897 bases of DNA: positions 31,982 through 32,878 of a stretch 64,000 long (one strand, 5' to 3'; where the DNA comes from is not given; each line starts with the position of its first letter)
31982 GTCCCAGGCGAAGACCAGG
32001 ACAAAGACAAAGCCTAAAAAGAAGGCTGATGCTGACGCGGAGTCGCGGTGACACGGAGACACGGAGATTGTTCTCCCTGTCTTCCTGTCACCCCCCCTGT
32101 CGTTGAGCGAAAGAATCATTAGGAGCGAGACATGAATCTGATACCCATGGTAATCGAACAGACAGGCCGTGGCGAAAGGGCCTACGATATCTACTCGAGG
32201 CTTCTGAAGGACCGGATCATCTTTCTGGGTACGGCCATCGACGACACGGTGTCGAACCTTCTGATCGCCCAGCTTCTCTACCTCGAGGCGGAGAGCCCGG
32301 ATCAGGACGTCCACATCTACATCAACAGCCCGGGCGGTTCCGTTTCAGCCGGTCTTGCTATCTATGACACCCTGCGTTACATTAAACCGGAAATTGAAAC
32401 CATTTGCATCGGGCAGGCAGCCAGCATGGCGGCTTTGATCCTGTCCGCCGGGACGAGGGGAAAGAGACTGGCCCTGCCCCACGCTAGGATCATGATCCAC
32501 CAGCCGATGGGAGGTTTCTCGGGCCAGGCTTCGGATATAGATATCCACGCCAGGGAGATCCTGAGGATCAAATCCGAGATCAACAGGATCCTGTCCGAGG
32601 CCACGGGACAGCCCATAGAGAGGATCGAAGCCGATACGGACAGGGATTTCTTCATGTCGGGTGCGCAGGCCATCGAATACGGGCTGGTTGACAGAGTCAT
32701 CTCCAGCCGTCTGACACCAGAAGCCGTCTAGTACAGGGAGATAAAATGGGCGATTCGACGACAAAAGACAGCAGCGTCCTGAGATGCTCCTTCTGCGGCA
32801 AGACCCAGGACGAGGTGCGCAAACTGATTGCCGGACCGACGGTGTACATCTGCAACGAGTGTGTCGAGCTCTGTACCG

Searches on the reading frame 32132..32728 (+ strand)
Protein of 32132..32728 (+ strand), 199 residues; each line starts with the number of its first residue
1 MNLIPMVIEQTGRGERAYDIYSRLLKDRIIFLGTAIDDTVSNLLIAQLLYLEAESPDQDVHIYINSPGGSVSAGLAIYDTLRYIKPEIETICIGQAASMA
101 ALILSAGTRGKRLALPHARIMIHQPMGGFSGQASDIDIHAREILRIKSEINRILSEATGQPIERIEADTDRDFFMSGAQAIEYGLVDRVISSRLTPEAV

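Call 57: list_cluster_members(proteins=[window:32132-32728:+, window:32746-34014:+, window:30663-32048:+, window:47049-49292:-, window:51057-52883:-, window:43288-44613:+, window:46150-46743:-])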
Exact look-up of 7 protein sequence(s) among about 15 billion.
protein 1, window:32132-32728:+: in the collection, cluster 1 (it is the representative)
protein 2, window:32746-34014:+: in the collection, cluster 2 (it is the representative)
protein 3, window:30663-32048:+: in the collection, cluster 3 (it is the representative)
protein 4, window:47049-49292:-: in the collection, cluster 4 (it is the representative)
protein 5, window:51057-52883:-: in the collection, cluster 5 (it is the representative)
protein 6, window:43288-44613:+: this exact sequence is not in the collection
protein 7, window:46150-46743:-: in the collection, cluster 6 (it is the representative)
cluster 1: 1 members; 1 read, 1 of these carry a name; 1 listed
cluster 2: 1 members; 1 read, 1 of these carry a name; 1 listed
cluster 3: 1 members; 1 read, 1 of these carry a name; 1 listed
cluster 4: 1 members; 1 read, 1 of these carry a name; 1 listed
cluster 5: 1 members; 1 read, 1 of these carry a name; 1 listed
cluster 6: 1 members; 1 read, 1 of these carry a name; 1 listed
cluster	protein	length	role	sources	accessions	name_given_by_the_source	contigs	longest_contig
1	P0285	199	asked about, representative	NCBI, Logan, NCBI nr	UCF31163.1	MAG: ATP-dependent Clp endopeptidase proteolytic subunit ClpP [bacterium]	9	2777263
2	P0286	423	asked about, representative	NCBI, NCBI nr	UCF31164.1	MAG: ATP-dependent Clp protease ATP-binding subunit ClpX [bacterium]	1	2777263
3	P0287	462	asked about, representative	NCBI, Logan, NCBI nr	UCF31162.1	MAG: trigger factor [bacterium]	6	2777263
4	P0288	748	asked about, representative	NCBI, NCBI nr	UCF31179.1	MAG: UvrD-helicase domain-containing protein [bacterium]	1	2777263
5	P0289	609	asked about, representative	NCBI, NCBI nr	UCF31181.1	MAG: glutamine--fructose-6-phosphate transaminase (isomerizing) [bacterium]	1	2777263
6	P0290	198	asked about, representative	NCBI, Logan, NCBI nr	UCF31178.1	MAG: hypothetical protein JSV26_01785 [bacterium]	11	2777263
